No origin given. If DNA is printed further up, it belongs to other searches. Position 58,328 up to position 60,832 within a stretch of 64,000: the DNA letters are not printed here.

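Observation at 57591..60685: Short, divergent glycyl-radical enzyme with a G-C-N-W Cys loop, coupled to its activase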

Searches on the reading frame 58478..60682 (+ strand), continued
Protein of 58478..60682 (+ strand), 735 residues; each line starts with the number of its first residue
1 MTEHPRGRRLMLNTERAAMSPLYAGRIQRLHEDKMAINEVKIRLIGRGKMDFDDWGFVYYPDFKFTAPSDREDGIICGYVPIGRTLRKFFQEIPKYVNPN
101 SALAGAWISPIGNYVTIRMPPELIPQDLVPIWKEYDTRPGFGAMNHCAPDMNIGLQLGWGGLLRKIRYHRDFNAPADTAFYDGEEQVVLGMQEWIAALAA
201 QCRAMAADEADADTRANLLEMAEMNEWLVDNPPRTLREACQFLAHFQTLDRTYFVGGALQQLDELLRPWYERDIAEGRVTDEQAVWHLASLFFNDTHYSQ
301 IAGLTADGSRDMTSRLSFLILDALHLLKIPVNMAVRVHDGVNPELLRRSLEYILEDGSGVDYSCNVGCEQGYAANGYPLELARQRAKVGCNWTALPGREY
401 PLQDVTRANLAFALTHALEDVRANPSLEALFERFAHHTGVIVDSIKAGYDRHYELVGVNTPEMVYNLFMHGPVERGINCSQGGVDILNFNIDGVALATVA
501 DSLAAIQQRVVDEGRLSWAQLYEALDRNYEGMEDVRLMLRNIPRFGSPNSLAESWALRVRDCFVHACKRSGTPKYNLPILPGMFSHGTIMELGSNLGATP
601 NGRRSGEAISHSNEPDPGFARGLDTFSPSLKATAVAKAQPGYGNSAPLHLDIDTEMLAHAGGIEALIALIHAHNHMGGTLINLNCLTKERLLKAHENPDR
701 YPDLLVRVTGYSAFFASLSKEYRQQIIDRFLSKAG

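Call 14: find_encoding_contigs(protein=P0087, flank=10000, max_places=2)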
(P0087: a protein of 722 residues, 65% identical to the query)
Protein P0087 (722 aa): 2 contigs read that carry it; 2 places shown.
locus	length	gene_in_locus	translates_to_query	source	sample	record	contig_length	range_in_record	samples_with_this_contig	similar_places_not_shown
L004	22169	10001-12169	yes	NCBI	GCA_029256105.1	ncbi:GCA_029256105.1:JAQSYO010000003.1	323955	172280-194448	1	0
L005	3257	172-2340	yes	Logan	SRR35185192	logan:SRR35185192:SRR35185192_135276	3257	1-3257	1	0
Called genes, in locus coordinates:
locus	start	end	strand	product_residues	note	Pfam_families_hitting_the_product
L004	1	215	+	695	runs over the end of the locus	PF00672:HAMP (faint), PF00015:MCPsignal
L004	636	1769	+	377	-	PF00392:GntR, PF00532:Peripla_BP_1, PF13407:Peripla_BP_4, PF13377:Peripla_BP_3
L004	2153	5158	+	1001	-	PF22907:Ams1-like_1st, PF01074:Glyco_hydro_38N, PF09261:Alpha-mann_mid, PF07748:Glyco_hydro_38C, PF17677:Glyco_hydro38C2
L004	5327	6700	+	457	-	PF01547:SBP_bac_1, PF13416:SBP_bac_8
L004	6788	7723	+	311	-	PF00528:BPD_transp_1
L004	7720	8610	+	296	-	PF00528:BPD_transp_1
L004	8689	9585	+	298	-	PF13353:Fer4_12, PF13237:Fer4_10, PF00037:Fer4 (weak), PF12838:Fer4_7, PF13187:Fer4_9 (weak), PF14697:Fer4_21, PF04055:Radical_SAM, PF13353:Fer4_12 (weak), +4 more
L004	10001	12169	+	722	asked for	PF02901:PFL-like, PF01228:Gly_radical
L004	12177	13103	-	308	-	PF12833:HTH_18, PF00165:HTH_AraC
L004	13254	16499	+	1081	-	PF17132:Glyco_hydro_106 (weak)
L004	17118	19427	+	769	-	PF03636:Glyco_hydro_65N, PF03632:Glyco_hydro_65m, PF03633:Glyco_hydro_65C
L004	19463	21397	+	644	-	PF00723:Glyco_hydro_15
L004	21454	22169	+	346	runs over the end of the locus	PF00356:LacI, PF00532:Peripla_BP_1, PF13407:Peripla_BP_4 (weak), PF13377:Peripla_BP_3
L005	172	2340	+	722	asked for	PF02901:PFL-like, PF01228:Gly_radical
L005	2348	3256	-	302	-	?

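Call 18: find_related_loci(query=window:58508-60682:+, collection=genome_contigs, flank=10000)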
Query window:58508-60682:+ (725 aa) in genome_contigs; peptide patterns used: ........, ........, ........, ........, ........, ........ (x = any residue, [..] = any of these).
26 stretches matched a pattern; 17 encode a relative of the query (tblastn E <= 1e-3); 17 distinct loci.
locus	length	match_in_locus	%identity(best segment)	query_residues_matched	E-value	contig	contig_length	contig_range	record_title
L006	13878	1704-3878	97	1-725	0e+0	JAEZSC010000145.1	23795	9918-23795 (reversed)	MAG: Bacillota bacterium isolate OH_PDB_213 k127_1136546, whole genome shotgun sequence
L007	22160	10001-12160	72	1-722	0e+0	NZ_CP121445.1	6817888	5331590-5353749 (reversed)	Anaerocolumna sp. AGMB13025 chromosome, complete genome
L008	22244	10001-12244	72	1-725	0e+0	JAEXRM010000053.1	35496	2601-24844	MAG: Bacillota bacterium isolate OH_HBrB_260 k127_1578056, whole genome shotgun sequence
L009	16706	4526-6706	69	1-725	0e+0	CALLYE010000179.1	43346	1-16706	MAG TPA_asm: uncultured Clostridia bacterium isolate SRR1561999_bin.171_CONCOCT_v1.1_MAG genome assembly, contig: ERZ724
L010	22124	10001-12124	68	15-723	0e+0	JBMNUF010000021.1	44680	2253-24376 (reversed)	MAG: Christensenellales bacterium isolate SBF912SR6HQ0020 scaffold_1395_c1, whole genome shotgun sequence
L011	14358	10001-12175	67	2-722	0e+0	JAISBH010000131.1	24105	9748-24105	MAG: Oscillospiraceae bacterium isolate Gx481_bin194 k119_2650872, whole genome shotgun sequence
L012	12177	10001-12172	70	1-725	0e+0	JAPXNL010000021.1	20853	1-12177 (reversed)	MAG: Clostridia bacterium isolate binned_ad_5.94 NODE_2494_length_20853_cov_1.478674, whole genome shotgun sequence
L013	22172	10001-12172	69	1-725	0e+0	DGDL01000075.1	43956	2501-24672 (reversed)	MAG TPA_asm: Clostridiales bacterium UBA3953 UBA3953_contig_6707, whole genome shotgun sequence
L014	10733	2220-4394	69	2-722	0e+0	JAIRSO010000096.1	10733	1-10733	MAG: Oscillospiraceae bacterium isolate Ct408_bin33 k119_913730, whole genome shotgun sequence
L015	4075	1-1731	71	150-722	0e+0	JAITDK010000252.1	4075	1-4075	MAG: Oscillospiraceae bacterium isolate Nm470_bin129 k119_1448178, whole genome shotgun sequence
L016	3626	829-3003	58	1-725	0e+0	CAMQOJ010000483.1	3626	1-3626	MAG TPA_asm: uncultured Lachnospiraceae bacterium isolate SRR19715304_bin.11_metawrap_v1.3_MAG genome assembly, contig:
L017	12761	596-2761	57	1-722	0e+0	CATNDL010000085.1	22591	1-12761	MAG TPA_asm: uncultured Acetatifactor sp. isolate MGG22999_1680015439 genome assembly, contig: SRR10078234_965, whole ge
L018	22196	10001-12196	76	1-724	0e+0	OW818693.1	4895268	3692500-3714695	metagenome genome assembly, chromosome: 1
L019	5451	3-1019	71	386-723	3e-161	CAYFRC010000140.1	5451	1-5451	MAG TPA_asm: uncultured Oscillospiraceae bacterium isolate ERP107106_co1_198 genome assembly, contig: NODE_13996_length_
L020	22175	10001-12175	58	1-725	0e+0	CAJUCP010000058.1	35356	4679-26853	MAG TPA_asm: uncultured Acetatifactor sp. isolate MGBC130908 genome assembly, contig: MGBC130908.58, whole genome shotgu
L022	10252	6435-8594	70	1-721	0e+0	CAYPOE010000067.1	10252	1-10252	MAG TPA_asm: uncultured Eubacteriales bacterium isolate SRP242652_co2_226 genome assembly, contig: NODE_7067_length_1025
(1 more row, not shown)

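Call 23: find_encoding_contigs(protein=P0014, flank=9000, max_places=1)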
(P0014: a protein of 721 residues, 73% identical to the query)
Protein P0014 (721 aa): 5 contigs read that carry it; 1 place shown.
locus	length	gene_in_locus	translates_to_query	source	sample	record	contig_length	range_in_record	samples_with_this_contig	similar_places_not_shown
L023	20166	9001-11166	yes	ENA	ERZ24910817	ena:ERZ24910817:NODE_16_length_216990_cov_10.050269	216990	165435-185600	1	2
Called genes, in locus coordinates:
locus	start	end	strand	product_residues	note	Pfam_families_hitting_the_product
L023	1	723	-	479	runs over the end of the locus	PF00072:Response_reg, PF12833:HTH_18, PF00165:HTH_AraC (weak)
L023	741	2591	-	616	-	PF06580:His_kinase, PF02518:HATPase_c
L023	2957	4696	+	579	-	PF01547:SBP_bac_1, PF13416:SBP_bac_8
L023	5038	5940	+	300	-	PF00528:BPD_transp_1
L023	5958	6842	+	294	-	PF00528:BPD_transp_1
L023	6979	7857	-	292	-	PF02311:AraC_binding, PF07883:Cupin_2, PF12833:HTH_18, PF00165:HTH_AraC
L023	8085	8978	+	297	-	PF13353:Fer4_12, PF00037:Fer4 (weak), PF12797:Fer4_2 (weak), PF12837:Fer4_6 (weak), PF13237:Fer4_10, PF12838:Fer4_7, PF14697:Fer4_21 (weak), PF04055:Radical_SAM, +1 more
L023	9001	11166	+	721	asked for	PF02901:PFL-like, PF01228:Gly_radical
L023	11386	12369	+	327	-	PF01408:GFO_IDH_MocA, PF03447:NAD_binding_3 (weak), PF02894:GFO_IDH_MocA_C, PF22725:GFO_IDH_MocA_C3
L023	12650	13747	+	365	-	PF01408:GFO_IDH_MocA, PF22725:GFO_IDH_MocA_C3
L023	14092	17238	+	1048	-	PF01074:Glyco_hydro_38N, PF09261:Alpha-mann_mid, PF07748:Glyco_hydro_38C, PF17677:Glyco_hydro38C2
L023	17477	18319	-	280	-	PF02311:AraC_binding, PF00165:HTH_AraC (faint), PF12833:HTH_18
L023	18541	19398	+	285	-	PF01678:DAP_epimerase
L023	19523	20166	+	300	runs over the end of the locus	PF00701:DHDPS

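Call 24: find_encoding_contigs(protein=P0021, flank=9000, max_places=1)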
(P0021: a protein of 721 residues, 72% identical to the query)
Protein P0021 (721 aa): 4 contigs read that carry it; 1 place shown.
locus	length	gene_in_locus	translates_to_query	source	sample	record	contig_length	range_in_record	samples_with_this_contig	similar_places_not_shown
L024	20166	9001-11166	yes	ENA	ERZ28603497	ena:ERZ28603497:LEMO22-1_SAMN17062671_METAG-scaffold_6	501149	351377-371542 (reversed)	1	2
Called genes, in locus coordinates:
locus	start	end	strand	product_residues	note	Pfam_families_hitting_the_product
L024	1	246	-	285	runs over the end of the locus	PF02311:AraC_binding, PF07883:Cupin_2 (weak), PF00165:HTH_AraC, PF12833:HTH_18, PF00165:HTH_AraC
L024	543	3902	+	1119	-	PF17128:DUF5107, PF07719:TPR_2 (faint), PF13181:TPR_8 (faint), PF14559:TPR_19 (faint), PF14853:Fis1_TPR_C (faint), PF13431:TPR_17 (faint), PF13432:TPR_16 (faint), PF23914:TPR_CcmH_CycH (faint), +5 more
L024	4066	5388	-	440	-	PF02056:Glyco_hydro_4, PF11975:Glyco_hydro_4C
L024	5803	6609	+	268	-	PF02311:AraC_binding, PF00165:HTH_AraC (weak), PF12833:HTH_18, PF00165:HTH_AraC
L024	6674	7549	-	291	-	PF02311:AraC_binding, PF07883:Cupin_2 (weak), PF12833:HTH_18, PF00165:HTH_AraC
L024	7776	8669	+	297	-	PF13353:Fer4_12 (weak), PF00037:Fer4 (weak), PF12797:Fer4_2 (weak), PF13237:Fer4_10 (weak), PF12837:Fer4_6 (faint), PF12838:Fer4_7 (weak), PF14697:Fer4_21 (weak), PF04055:Radical_SAM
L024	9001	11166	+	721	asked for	PF02901:PFL-like, PF01228:Gly_radical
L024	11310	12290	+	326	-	PF01408:GFO_IDH_MocA, PF02894:GFO_IDH_MocA_C, PF22725:GFO_IDH_MocA_C3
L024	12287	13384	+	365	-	PF01408:GFO_IDH_MocA, PF22725:GFO_IDH_MocA_C3, PF02894:GFO_IDH_MocA_C (faint)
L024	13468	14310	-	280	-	PF02311:AraC_binding, PF00165:HTH_AraC (faint), PF12833:HTH_18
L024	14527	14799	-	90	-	-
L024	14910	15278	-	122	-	-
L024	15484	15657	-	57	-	-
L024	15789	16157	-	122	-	-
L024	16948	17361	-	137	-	-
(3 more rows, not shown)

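Call 25: find_encoding_contigs(protein=P0032, flank=9000, max_places=1)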
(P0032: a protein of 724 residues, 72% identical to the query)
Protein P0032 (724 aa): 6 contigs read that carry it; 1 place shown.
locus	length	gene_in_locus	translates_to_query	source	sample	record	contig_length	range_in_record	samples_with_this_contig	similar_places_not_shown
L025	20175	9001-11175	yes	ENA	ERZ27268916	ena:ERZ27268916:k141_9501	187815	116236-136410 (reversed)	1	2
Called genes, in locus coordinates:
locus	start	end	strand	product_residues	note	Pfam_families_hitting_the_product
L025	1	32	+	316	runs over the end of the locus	PF01022:HTH_5 (weak), PF12840:HTH_20 (weak), PF13412:HTH_24 (weak)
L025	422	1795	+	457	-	PF01547:SBP_bac_1, PF13416:SBP_bac_8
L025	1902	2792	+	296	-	PF00528:BPD_transp_1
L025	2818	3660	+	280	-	PF00528:BPD_transp_1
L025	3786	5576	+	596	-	PF02837:Glyco_hydro_2_N, PF22666:Glyco_hydro_2_N2, PF00703:Glyco_hydro_2, PF02836:Glyco_hydro_2_C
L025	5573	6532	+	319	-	PF04616:Glyco_hydro_43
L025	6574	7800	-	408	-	PF00392:GntR, PF00532:Peripla_BP_1, PF13407:Peripla_BP_4, PF13377:Peripla_BP_3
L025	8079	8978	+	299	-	PF13353:Fer4_12 (weak), PF00037:Fer4 (weak), PF12797:Fer4_2 (weak), PF12838:Fer4_7, PF13187:Fer4_9, PF13237:Fer4_10, PF14697:Fer4_21, PF04055:Radical_SAM, +3 more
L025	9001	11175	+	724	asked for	PF02901:PFL-like, PF01228:Gly_radical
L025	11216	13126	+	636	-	PF16334:DUF4964, PF17168:DUF5127, PF16335:GtaA_6_Hairpin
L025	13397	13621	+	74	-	-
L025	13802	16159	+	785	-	PF02743:dCache_1, PF12833:HTH_18, PF00165:HTH_AraC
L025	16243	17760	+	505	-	PF13416:SBP_bac_8, PF01547:SBP_bac_1 (weak), PF12010:DUF3502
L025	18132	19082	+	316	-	PF00528:BPD_transp_1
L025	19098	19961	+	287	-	PF00528:BPD_transp_1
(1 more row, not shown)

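Call 26: find_encoding_contigs(protein=P0027, flank=9000, max_places=1)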
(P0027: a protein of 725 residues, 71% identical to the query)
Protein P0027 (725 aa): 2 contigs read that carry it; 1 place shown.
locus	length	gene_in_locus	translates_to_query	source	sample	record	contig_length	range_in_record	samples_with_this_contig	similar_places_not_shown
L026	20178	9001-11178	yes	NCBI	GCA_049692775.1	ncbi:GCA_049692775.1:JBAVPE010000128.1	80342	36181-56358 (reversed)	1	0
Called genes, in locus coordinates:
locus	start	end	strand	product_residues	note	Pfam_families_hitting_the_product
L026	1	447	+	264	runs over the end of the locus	PF02311:AraC_binding, PF00165:HTH_AraC, PF12833:HTH_18, PF00165:HTH_AraC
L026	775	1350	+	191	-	PF00583:Acetyltransf_1, PF13673:Acetyltransf_10, PF13508:Acetyltransf_7 (weak)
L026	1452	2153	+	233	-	PF02585:PIG-L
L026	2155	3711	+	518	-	PF00933:Glyco_hydro_3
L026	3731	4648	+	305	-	PF01869:BcrAD_BadFG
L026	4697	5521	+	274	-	PF07075:NamZ_N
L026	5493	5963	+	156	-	PF20732:NamZ_C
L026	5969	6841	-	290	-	PF01418:HTH_6, PF13580:SIS_2 (faint), PF01380:SIS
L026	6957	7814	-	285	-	PF02311:AraC_binding, PF07883:Cupin_2 (weak), PF12833:HTH_18, PF00165:HTH_AraC (weak)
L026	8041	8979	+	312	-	PF13353:Fer4_12 (weak), PF00037:Fer4 (weak), PF12797:Fer4_2 (weak), PF12837:Fer4_6 (weak), PF12838:Fer4_7, PF13237:Fer4_10, PF14697:Fer4_21, PF04055:Radical_SAM, +2 more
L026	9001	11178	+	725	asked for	PF02901:PFL-like, PF01228:Gly_radical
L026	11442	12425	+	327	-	PF01408:GFO_IDH_MocA, PF02894:GFO_IDH_MocA_C, PF22725:GFO_IDH_MocA_C3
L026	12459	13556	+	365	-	PF01408:GFO_IDH_MocA, PF22725:GFO_IDH_MocA_C3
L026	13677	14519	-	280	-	PF02311:AraC_binding, PF00165:HTH_AraC (weak), PF12833:HTH_18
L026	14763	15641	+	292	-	PF00701:DHDPS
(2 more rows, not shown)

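Call 27: search_protein_representatives(protein=window:58508-60682:+)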
Query: 725 residues. Proteins with E-value up to 0.001 (for the whole library): 4296; up to 1e-10: 2303; up to 1e-30: 483. The best 150 are listed.
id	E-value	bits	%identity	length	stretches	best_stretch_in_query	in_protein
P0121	1.0e-235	801.0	52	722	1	8-723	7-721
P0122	8.0e-223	758.3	51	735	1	42-722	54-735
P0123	2.2e-152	525.5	42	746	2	55-721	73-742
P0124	1.3e-150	519.6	51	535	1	34-512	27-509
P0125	4.9e-143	494.6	37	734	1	13-721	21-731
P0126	1.3e-141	489.8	39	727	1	13-722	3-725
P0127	3.0e-141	488.6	40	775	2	111-721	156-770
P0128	2.6e-139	482.3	40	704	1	38-723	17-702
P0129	4.3e-138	478.2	38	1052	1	13-724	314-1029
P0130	2.9e-133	462.3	36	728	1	11-723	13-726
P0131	1.7e-132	459.7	36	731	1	43-721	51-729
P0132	8.1e-131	454.2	70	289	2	187-386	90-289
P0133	5.4e-124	431.6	35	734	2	10-413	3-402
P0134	6.2e-120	418.2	37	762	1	39-721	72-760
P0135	1.6e-115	403.6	41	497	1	231-722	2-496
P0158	2.6e-67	244.2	35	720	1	212-719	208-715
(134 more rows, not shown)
